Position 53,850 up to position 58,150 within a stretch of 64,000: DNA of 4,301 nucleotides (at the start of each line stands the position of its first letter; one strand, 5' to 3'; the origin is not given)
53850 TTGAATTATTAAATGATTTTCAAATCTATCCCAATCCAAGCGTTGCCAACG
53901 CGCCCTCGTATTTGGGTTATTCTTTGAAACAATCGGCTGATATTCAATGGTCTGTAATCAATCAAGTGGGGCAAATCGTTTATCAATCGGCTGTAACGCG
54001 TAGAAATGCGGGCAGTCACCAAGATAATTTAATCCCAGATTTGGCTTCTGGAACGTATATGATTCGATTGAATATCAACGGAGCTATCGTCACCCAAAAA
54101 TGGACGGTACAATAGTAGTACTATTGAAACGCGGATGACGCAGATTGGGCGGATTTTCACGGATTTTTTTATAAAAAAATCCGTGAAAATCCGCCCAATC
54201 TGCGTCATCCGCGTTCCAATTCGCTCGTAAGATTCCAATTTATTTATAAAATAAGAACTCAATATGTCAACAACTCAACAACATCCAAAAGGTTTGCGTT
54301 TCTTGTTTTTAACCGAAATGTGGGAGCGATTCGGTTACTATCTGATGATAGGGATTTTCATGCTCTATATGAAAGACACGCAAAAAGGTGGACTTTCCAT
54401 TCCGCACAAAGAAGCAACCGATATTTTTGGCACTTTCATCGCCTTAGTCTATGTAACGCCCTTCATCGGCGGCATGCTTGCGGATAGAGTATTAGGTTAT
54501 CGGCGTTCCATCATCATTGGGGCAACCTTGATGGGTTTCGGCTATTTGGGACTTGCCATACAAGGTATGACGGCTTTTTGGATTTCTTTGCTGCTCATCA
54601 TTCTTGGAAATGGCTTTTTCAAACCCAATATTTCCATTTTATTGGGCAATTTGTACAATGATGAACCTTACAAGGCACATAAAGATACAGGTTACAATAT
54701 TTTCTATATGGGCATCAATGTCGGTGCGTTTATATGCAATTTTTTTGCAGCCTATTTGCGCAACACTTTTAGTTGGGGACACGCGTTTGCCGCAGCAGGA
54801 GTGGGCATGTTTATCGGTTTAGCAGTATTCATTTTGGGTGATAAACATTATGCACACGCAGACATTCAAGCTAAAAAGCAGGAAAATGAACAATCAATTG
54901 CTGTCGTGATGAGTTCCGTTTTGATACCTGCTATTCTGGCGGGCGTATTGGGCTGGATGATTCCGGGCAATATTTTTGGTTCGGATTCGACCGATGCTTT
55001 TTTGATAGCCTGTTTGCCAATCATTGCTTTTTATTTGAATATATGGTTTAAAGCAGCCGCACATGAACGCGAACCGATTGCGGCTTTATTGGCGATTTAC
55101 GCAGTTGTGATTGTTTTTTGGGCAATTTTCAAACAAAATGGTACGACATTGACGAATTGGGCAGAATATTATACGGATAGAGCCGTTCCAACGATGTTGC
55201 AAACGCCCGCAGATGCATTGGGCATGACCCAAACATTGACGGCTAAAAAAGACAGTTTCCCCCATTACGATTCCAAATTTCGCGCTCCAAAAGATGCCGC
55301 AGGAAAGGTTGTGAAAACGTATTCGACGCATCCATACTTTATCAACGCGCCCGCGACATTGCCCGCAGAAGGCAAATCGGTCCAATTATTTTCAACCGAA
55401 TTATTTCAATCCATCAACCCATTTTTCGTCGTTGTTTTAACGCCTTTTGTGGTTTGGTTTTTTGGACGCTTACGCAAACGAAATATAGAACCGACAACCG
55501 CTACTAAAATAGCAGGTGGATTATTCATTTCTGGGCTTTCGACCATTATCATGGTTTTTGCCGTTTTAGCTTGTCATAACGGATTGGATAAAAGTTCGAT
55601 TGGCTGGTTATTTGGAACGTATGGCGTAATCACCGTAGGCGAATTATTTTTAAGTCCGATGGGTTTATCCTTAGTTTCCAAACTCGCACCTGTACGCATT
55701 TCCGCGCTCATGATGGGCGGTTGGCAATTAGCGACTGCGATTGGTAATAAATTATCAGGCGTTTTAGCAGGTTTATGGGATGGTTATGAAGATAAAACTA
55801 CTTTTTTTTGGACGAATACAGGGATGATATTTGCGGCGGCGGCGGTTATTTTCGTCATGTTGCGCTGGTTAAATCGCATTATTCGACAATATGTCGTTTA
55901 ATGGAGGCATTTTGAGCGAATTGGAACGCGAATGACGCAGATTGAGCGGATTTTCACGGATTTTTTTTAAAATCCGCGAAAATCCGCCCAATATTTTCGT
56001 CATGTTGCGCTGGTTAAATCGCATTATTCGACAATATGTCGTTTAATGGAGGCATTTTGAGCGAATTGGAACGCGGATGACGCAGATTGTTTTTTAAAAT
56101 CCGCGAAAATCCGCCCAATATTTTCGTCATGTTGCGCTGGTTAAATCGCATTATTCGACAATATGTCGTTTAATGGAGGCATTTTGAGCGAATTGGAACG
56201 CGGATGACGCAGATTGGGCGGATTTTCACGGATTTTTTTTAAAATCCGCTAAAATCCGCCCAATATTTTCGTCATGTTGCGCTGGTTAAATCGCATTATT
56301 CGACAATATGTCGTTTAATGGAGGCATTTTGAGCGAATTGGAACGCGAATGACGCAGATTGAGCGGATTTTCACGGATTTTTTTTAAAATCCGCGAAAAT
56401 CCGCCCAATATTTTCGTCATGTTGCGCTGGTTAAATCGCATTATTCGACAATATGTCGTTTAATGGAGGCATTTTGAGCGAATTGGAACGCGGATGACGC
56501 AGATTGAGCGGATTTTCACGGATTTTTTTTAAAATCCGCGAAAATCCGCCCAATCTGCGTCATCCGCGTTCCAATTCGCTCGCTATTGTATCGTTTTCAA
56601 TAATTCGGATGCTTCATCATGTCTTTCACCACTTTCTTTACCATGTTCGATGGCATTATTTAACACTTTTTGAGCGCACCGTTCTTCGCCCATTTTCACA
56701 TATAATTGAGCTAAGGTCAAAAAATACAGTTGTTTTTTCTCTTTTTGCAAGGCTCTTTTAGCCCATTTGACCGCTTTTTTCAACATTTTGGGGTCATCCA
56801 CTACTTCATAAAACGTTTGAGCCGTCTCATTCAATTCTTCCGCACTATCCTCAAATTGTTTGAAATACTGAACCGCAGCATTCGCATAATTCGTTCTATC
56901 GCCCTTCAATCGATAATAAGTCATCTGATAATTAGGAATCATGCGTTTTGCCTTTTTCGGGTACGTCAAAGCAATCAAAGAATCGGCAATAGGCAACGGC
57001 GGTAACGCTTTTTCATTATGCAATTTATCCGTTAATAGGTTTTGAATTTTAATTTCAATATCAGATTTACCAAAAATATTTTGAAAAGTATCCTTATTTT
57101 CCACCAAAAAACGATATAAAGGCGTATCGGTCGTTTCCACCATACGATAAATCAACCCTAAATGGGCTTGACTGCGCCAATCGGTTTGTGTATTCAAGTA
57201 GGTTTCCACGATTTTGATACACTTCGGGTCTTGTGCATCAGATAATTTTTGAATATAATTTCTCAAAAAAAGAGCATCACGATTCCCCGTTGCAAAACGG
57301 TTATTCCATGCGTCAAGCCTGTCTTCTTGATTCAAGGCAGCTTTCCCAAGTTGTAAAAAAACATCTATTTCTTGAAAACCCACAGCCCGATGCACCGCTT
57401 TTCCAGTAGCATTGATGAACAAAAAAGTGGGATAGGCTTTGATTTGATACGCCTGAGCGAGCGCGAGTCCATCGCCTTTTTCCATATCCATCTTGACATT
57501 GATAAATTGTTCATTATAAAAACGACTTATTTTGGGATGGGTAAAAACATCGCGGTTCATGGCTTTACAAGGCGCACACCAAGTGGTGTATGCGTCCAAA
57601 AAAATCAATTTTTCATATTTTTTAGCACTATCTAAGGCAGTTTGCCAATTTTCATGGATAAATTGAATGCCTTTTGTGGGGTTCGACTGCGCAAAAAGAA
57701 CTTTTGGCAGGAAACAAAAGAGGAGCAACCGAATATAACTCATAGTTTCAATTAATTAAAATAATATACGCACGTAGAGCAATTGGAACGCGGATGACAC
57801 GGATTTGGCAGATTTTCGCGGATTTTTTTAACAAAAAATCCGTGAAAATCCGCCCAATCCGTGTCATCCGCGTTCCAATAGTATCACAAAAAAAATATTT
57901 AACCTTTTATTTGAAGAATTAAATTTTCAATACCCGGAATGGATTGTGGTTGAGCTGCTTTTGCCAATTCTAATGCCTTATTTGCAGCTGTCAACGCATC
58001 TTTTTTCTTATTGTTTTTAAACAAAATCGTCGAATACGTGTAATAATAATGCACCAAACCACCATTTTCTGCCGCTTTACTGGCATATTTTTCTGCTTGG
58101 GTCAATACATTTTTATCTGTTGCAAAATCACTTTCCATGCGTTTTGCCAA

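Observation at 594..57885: High-density family of long palindromic CGGAT-type elements (12+ loci in 64 kb) with arm-to-arm mirrored substitutions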

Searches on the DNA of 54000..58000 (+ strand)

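Call 30: search_rna_families(source=window, start=54000, end=58000, threshold=evalue, max_evalue=1)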
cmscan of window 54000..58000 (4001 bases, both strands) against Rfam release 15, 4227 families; matches with E-value up to 1: 27.
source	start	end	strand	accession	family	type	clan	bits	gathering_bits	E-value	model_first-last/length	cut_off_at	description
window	54127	54216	+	RF03894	mir-5736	Gene; miRNA;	-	41.6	90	3.3e-06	1-80/80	no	mir-5736 microRNA precursor family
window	54125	54218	-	RF03894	mir-5736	Gene; miRNA;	-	41.2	90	4.4e-06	1-80/80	no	mir-5736 microRNA precursor family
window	56484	56573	-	RF03894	mir-5736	Gene; miRNA;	-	39.4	90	1.4e-05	1-80/80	no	mir-5736 microRNA precursor family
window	57789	57872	+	RF04059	MIR5020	Gene; miRNA;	-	37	73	3.5e-05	1-109/109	no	MIR5020 microRNA precursor family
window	56485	56572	-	RF03303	mir-973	Gene; miRNA;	-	34.5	63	0.00042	1-84/84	no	mir-973 microRNA precursor family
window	54136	54207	+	RF03303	mir-973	Gene; miRNA;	-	34.1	63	0.00055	1-84/84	no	mir-973 microRNA precursor family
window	54136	54207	-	RF03303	mir-973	Gene; miRNA;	-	34.1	63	0.00055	1-84/84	no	mir-973 microRNA precursor family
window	54133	54210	+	RF00706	mir-263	Gene; miRNA;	CL00093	33.7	51.3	1e-05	1-86/86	no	mir-263 microRNA precursor family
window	54133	54210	-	RF00706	mir-263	Gene; miRNA;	CL00093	33.7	51.3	1e-05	1-86/86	no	mir-263 microRNA precursor family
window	54110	54233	+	RF00690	MIR408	Gene; miRNA;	-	30.7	64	8.7e-05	1-126/126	no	MIR408 microRNA precursor family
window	54136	54202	+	RF01731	TwoAYGGAY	Cis-reg;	CL00106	30.1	43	0.076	1-168/168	no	TwoAYGGAY RNA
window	54141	54207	-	RF01731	TwoAYGGAY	Cis-reg;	CL00106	30.1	43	0.076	1-168/168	no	TwoAYGGAY RNA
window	56485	56572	+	RF03303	mir-973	Gene; miRNA;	-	29.4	63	0.0094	1-84/84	no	mir-973 microRNA precursor family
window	57789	57872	-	RF03622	mir-731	Gene; miRNA;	-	27.7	70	0.035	1-90/90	no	mir-731 microRNA precursor family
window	57787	57874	+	RF00706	mir-263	Gene; miRNA;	CL00093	27.5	51.3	0.00091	1-86/86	no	mir-263 microRNA precursor family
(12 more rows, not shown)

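Call 92: search_dna_similar(query=window:54110-54233:+, collection=plasmids, mode=distant, max_rows=15, max_evalue=0.001)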
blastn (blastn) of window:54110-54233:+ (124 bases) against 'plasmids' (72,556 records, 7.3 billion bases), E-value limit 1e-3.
Records with a match: 1; places in all: 1; records where one place covers at least 80% of the query: 0.
Best place of each record, by identity: 60-80% 1.
By first word of the organism name: Runella 1.
By predicted mobility (MOB-suite, as given by PLSDB): non-mobilizable 1.
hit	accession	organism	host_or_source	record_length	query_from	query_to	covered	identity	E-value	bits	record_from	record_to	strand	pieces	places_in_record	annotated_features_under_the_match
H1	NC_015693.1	Runella slithyformis DSM 19594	fresh water lake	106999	40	112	59%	74.4%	6e-4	51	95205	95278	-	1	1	none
